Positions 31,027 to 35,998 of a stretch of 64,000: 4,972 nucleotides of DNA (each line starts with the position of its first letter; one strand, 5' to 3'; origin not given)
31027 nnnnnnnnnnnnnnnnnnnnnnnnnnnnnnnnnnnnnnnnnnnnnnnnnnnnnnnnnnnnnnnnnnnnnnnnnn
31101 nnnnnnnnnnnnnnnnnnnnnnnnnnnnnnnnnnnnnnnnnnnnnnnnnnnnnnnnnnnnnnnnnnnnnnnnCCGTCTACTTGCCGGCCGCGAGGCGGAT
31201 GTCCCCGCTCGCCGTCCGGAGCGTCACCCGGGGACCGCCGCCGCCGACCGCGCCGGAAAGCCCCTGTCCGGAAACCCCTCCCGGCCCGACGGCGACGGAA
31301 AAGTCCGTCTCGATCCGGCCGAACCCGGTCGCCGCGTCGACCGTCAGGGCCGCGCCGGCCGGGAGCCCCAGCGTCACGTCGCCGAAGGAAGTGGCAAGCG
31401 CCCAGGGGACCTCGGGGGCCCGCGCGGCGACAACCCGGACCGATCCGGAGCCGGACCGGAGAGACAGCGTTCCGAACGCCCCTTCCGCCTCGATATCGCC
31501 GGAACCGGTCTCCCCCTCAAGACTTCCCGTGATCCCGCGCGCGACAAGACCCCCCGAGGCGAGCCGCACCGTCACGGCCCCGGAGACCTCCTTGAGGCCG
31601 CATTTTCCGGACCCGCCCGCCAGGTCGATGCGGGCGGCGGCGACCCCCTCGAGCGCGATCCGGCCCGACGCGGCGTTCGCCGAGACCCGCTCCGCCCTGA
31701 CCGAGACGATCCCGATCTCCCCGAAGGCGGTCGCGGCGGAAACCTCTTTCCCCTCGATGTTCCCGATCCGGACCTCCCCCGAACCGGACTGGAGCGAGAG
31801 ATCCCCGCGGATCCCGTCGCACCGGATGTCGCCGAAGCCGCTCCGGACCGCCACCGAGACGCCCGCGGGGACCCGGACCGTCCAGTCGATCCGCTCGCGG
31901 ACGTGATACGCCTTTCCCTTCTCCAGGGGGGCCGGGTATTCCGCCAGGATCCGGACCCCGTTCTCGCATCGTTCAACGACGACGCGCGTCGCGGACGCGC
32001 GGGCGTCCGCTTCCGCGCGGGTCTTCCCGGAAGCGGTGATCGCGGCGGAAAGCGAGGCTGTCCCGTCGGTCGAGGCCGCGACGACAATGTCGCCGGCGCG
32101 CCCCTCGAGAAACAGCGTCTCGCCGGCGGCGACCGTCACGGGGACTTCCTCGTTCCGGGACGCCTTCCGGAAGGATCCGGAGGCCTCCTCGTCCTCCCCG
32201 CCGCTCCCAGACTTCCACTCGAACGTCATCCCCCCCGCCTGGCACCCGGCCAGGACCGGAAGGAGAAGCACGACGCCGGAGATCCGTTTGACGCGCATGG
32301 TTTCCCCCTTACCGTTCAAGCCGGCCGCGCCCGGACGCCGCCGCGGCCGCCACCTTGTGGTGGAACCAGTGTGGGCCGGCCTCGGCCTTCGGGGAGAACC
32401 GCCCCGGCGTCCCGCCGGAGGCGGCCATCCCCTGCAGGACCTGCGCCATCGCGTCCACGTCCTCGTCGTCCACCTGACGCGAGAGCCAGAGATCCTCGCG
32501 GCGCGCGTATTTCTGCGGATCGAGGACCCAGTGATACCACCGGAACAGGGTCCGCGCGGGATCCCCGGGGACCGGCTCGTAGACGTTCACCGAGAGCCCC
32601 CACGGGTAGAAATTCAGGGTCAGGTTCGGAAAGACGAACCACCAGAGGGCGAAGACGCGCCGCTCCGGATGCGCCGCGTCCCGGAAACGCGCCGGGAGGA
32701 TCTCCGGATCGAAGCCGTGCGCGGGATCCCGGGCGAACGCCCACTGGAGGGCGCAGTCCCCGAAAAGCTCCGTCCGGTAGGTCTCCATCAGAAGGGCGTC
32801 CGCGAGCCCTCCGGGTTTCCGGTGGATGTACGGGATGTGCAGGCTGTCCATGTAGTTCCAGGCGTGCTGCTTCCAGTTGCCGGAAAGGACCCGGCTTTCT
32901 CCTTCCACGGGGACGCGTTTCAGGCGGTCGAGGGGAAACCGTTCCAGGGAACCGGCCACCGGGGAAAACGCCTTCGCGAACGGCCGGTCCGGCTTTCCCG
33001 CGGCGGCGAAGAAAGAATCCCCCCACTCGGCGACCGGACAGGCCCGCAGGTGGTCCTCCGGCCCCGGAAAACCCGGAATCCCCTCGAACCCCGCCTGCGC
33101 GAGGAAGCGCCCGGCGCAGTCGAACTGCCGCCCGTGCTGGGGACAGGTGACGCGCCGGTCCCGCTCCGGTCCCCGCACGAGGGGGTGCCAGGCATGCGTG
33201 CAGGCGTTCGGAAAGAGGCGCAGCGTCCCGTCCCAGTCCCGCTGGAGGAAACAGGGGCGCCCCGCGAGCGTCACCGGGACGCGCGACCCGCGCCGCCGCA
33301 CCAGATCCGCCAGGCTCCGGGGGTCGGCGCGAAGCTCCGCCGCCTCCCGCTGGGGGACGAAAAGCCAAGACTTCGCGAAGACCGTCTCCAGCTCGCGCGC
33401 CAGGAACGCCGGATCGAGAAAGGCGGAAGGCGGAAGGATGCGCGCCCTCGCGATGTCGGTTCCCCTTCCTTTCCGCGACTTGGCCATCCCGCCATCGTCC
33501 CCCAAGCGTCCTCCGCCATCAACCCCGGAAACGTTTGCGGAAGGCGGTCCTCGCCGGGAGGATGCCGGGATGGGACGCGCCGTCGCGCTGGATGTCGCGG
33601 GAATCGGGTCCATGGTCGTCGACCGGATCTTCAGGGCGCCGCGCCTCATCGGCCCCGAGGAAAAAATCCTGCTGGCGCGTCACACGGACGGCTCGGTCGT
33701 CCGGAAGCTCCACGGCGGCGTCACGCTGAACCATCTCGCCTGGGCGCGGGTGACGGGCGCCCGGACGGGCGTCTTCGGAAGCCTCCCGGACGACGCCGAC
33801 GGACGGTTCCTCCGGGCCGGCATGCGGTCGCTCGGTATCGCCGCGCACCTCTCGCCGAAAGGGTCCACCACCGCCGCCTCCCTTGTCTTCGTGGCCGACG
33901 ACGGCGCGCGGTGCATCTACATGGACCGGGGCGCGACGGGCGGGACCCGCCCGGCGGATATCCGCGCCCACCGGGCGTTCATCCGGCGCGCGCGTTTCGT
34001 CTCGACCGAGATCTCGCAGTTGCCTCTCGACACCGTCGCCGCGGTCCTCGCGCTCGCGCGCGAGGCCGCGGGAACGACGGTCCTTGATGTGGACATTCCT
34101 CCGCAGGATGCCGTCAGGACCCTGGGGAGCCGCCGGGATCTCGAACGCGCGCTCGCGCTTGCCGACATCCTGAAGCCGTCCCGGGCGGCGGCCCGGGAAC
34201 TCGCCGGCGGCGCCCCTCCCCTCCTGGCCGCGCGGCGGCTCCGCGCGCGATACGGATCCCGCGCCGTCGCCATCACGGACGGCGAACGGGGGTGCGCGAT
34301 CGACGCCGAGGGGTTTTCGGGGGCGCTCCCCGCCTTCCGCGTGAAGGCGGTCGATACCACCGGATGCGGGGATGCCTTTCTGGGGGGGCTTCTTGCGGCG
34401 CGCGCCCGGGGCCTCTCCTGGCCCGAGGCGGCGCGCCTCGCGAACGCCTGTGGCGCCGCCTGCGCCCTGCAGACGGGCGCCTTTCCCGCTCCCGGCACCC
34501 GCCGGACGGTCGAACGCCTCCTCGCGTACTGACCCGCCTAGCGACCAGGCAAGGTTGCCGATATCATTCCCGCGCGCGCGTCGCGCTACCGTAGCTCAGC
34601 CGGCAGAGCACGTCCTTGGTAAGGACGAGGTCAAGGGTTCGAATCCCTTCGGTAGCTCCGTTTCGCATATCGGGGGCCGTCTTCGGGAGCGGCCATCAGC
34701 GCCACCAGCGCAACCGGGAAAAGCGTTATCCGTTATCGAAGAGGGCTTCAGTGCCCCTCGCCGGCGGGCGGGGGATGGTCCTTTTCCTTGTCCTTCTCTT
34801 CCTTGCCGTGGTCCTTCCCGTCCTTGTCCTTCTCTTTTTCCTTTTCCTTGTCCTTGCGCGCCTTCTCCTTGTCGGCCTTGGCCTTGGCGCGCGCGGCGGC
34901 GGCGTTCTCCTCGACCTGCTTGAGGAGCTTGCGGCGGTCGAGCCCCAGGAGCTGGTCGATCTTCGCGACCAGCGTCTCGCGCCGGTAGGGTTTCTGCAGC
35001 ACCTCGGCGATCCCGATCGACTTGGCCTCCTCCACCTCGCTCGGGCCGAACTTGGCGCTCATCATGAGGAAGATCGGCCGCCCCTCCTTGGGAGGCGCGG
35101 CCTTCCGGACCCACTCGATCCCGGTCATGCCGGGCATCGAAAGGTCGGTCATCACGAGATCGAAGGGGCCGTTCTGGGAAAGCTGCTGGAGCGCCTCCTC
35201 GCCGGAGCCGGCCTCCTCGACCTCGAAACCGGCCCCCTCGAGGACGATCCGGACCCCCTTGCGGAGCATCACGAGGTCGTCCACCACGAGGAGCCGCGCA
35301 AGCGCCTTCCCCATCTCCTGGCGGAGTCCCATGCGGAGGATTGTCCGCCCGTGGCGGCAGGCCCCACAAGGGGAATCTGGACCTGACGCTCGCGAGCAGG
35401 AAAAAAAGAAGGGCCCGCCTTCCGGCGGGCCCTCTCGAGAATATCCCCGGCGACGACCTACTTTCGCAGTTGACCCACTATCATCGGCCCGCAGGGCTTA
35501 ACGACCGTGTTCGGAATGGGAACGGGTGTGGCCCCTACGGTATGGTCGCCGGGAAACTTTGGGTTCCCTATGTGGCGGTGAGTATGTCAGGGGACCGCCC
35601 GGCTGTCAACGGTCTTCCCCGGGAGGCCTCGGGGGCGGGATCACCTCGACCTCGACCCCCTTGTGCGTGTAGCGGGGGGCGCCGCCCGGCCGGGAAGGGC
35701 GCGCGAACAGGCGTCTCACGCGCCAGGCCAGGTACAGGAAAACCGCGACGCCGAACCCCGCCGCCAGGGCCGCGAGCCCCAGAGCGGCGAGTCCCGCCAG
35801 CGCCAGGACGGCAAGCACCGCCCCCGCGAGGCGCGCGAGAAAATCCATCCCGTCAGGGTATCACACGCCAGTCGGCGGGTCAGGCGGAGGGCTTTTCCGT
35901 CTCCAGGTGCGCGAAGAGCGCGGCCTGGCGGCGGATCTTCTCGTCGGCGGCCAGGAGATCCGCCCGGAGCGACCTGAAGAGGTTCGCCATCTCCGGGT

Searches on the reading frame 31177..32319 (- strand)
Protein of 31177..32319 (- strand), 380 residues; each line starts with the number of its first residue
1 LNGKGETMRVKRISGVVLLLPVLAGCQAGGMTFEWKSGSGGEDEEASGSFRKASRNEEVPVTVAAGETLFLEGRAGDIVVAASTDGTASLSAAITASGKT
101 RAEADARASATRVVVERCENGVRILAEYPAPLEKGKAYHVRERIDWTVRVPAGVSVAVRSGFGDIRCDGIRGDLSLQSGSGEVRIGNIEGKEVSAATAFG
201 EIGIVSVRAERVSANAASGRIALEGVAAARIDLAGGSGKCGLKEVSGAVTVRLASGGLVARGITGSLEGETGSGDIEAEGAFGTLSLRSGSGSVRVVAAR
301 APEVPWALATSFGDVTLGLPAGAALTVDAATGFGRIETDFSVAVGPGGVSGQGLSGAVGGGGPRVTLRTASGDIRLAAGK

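Call 10: search_protein_families(library=pfam, proteins=[window:31177-32319:-])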
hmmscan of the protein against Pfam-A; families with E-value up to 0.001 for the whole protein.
window:31177-32319:- (380 aa): 1 family
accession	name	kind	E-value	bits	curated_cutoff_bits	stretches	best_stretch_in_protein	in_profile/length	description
PF13349.12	DUF4097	-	1.1e-18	67.9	22.9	2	127-278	59-189/247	Toastrack DUF4097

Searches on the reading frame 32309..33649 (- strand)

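Call 10: search_protein_families(library=pfam, proteins=[window:32309-33649:-])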
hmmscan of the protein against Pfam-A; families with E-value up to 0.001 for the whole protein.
window:32309-33649:- (446 aa): 2 families
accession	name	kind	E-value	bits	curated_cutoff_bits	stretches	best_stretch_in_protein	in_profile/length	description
PF00848.25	Ring_hydroxyl_A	-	1.7e-19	71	24.9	1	249-436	8-205/208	Ring hydroxylating alpha subunit (catalytic domain)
PF00355.32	Rieske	-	2.5e-10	40.6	20.3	1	120-184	13-77/88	Rieske [2Fe-2S] domain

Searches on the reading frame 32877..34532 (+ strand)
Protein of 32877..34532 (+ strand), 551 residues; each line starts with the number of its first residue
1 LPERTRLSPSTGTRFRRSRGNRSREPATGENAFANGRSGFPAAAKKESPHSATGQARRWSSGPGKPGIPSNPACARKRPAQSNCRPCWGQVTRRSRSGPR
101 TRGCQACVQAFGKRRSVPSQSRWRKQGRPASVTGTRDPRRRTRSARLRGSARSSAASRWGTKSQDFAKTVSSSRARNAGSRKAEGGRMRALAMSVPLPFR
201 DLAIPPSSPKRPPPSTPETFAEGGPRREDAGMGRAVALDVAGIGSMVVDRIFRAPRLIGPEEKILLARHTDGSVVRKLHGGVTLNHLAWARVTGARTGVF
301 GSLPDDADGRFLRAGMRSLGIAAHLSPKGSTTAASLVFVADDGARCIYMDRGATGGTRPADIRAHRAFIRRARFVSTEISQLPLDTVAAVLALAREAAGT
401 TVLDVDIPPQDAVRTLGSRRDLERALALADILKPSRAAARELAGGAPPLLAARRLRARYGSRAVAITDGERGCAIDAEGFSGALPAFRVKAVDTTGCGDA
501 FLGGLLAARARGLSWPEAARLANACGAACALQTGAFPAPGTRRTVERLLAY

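Call 10: search_protein_families(library=pfam, proteins=[window:32877-34532:+])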
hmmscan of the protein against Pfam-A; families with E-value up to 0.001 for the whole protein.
window:32877-34532:+ (551 aa): 1 family
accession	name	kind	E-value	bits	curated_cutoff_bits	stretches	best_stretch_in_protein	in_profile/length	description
PF00294.29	PfkB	-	7.3e-37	127.8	25.8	1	243-535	7-295/302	pfkB family carbohydrate kinase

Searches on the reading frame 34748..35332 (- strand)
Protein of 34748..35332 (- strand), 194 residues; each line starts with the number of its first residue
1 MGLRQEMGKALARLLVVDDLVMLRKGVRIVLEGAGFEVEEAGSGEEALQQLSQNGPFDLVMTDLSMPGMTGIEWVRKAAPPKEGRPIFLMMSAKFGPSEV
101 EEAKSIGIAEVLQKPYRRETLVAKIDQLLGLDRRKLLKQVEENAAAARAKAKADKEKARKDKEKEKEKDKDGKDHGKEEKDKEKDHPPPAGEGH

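Call 10: search_protein_families(library=pfam, proteins=[window:34748-35332:-])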
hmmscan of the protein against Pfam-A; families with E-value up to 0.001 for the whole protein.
window:34748-35332:- (194 aa): 1 family
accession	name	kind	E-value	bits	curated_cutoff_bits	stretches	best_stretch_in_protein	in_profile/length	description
PF00072.30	Response_reg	-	2.1e-20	73.4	30.2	1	15-125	2-110/111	Response regulator receiver domain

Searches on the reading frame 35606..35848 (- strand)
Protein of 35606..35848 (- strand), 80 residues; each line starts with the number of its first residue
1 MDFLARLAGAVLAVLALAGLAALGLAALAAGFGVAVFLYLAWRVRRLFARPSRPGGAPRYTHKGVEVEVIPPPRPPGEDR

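Call 10: search_protein_families(library=pfam, proteins=[window:35606-35848:-])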
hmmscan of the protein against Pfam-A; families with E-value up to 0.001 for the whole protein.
window:35606-35848:- (80 aa): 0 families

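Call 74: search_protein_families(library=ncbifam, proteins=[window:35606-35848:-], max_evalue=0.00001)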
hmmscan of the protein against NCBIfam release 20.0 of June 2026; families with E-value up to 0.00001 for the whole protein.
window:35606-35848:- (80 aa): 0 families
